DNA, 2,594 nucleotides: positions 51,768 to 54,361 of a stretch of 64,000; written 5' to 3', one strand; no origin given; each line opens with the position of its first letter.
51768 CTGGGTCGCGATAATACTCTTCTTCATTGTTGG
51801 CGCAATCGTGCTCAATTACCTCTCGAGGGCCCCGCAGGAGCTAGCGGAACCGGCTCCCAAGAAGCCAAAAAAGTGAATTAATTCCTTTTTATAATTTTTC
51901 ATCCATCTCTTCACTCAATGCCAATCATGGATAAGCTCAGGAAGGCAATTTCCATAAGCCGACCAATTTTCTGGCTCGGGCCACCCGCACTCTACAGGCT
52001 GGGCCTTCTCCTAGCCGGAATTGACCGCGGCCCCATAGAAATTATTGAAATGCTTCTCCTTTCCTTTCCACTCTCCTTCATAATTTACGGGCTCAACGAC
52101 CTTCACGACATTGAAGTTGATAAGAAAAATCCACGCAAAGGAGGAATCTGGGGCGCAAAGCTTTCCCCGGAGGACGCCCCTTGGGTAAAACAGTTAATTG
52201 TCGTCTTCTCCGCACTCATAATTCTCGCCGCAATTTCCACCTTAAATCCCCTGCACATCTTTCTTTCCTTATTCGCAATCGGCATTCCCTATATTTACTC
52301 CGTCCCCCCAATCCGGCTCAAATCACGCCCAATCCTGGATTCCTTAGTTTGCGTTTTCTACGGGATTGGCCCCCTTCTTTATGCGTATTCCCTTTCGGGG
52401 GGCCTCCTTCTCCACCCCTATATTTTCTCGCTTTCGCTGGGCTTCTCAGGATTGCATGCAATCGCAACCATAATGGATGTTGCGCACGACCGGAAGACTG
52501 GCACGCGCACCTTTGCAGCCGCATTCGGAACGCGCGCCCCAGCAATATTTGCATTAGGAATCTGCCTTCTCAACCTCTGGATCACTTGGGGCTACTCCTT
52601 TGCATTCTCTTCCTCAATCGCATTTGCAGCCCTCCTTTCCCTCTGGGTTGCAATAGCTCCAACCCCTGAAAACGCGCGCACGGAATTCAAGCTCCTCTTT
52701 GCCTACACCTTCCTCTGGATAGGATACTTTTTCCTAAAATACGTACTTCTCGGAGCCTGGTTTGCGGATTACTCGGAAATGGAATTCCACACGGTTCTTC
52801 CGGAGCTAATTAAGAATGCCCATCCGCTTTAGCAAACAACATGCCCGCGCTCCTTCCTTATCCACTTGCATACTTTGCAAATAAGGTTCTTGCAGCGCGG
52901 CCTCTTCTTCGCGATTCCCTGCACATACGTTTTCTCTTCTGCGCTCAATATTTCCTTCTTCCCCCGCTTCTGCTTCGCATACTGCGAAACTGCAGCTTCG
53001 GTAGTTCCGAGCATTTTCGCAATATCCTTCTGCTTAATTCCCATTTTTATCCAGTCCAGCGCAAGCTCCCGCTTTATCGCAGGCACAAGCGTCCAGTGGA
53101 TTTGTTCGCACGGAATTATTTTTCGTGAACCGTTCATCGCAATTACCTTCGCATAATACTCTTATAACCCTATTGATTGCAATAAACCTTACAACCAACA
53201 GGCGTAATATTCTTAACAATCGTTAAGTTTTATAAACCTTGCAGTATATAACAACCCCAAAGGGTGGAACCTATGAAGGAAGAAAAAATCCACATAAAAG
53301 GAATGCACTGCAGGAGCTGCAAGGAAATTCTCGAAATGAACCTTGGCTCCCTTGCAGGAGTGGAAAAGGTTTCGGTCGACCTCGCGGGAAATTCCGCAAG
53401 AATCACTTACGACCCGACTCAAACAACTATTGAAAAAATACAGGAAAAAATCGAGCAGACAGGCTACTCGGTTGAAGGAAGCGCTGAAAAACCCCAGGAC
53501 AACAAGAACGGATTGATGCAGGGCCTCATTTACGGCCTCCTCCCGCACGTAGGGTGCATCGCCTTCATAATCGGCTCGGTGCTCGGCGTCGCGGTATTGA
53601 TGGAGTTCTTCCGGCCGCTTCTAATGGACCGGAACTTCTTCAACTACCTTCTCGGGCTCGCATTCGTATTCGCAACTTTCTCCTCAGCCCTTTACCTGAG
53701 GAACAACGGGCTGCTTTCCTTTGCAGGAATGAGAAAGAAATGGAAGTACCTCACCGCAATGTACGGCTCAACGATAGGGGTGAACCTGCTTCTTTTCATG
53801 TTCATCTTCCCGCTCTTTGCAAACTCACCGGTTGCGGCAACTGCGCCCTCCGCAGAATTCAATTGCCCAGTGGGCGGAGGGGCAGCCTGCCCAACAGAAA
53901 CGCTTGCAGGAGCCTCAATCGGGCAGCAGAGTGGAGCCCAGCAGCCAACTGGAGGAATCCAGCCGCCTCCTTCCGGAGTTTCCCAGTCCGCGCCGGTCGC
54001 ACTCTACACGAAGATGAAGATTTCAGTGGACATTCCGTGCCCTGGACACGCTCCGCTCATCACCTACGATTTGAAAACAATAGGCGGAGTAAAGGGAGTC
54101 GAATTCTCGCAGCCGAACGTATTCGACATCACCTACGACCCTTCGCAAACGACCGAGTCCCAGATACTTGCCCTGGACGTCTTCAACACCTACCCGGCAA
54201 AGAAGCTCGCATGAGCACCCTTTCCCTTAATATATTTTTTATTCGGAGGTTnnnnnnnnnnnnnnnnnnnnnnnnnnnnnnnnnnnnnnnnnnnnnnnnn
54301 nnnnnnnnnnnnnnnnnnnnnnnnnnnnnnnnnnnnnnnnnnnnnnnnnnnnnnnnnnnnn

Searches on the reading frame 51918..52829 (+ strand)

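Call 50: search_protein_families(library=ncbifam, proteins=[window:51918-52829:+], max_evalue=0.001)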
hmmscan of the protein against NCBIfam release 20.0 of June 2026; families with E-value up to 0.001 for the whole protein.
window:51918-52829:+ (304 aa): 15 families
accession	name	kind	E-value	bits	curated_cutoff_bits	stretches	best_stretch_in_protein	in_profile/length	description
NF010119.0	PRK13595.1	equivalog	4.1e-35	121.7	248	1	6-264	11-271/292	prenyltransferase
NF009516.0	PRK12875.1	equivalog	1.1e-29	103.5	205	1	4-247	14-253/292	prenyltransferase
NF009608.0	PRK13105.1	equivalog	5.2e-26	91.5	217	1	4-218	6-223/291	prenyltransferase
NF005742.0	PRK07566.1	equivalog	1.2e-11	44.2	313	1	7-240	28-267/315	chlorophyll synthase ChlG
TIGR01475.1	ubiA_other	subfamily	5.2e-11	42.5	180.8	1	59-218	55-209/282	UbiA-like polyprenyltransferase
TIGR01476.1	chlor_syn_BchG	subfamily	6e-10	39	212.3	1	9-217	2-215/283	(bacterio)chlorophyll synthase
NF009523.0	PRK12884.1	equivalog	9.7e-10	38.1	269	1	41-245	38-237/279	prenyltransferase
NF009525.0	PRK12887.1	equivalog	1.6e-09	37.5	226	1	53-279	67-304/310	homogentisate phytyltransferase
NF009058.0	PRK12392.1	subfamily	6e-08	32.1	494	1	3-237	10-260/333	bacteriochlorophyll c synthase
NF009526.0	PRK12888.1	equivalog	3.6e-07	29.9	364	1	58-220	70-229/301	4-hydroxybenzoate octaprenyltransferase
NF009524.0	PRK12886.1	equivalog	4.1e-07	29.6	387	1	57-238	59-237/291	prenyltransferase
NF041584.1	MqnP_SCO4491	exception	5.1e-06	26.4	420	1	59-221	59-218/285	menaquinone biosynthesis prenyltransferase MqnP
TIGR02056.1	ChlG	equivalog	7.4e-06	25.7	436.45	1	45-239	58-259/306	chlorophyll synthase ChlG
NF009521.0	PRK12882.1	equivalog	2.5e-05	23.7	296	1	59-219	58-214/280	geranylgeranylglycerol-phosphate geranylgeranyltransferase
NF009609.0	PRK13106.1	equivalog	4e-05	23.2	349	1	28-217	36-231/301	prenyltransferase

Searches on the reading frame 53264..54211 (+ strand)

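Call 50: search_protein_families(library=ncbifam, proteins=[window:53264-54211:+], max_evalue=0.001)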
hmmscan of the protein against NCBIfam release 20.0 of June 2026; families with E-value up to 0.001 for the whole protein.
window:53264-54211:+ (316 aa): 13 families
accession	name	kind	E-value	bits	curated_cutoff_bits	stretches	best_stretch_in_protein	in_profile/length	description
NF033795.1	chaper_CopZ_Bs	exception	1.1e-18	67.1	91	1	7-71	2-66/66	copper chaperone CopZ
NF041115.1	UxxU_metal_bind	equivalog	6.6e-16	58.2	95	1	9-69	8-68/74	metal-binding (seleno)protein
NF033556.1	MerTP_fusion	equivalog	3.5e-15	56.1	180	1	4-70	119-185/186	mercuric transport protein MerTP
NF033794.2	chaper_CopZ_Eh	exception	1.9e-14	53.6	95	1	8-70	3-65/68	copper chaperone CopZ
TIGR00003.1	TIGR00003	subfamily_domain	2.9e-11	43.4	62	1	8-71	3-66/66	copper ion binding protein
NF047957.1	CopZ_AFE_1862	equivalog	5.9e-09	36.2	85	1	8-70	2-61/62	CopZ family metallochaperone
NF033781.1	chaper_CopP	exception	6.8e-09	35.8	112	1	7-70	2-64/65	copper-binding metallochaperone CopP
TIGR02052.1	MerP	equivalog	1.6e-08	35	92.55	1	9-69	27-87/92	mercury resistance system periplasmic binding protein MerP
NF010311.1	PRK13748.1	subfamily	5.6e-08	32.1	600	1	8-86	2-79/560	mercury(II) reductase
NF047536.1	Cu_chaper_CsoZ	equivalog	6.6e-06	26.5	77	1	6-70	2-65/66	putative copper chaperone CsoZ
NF008262.1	PRK11033.1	equivalog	1.2e-05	24.1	1005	1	9-85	45-119/731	zinc/cadmium/mercury/lead-transporting ATPase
NF033553.1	MerP_Gpos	exception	0.00022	21.1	110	1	6-71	46-112/112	mercury resistance system substrate-binding protein MerP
NF007952.0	PRK10671.1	equivalog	0.00056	18.2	1316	1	8-72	106-167/838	copper-exporting P-type ATPase CopA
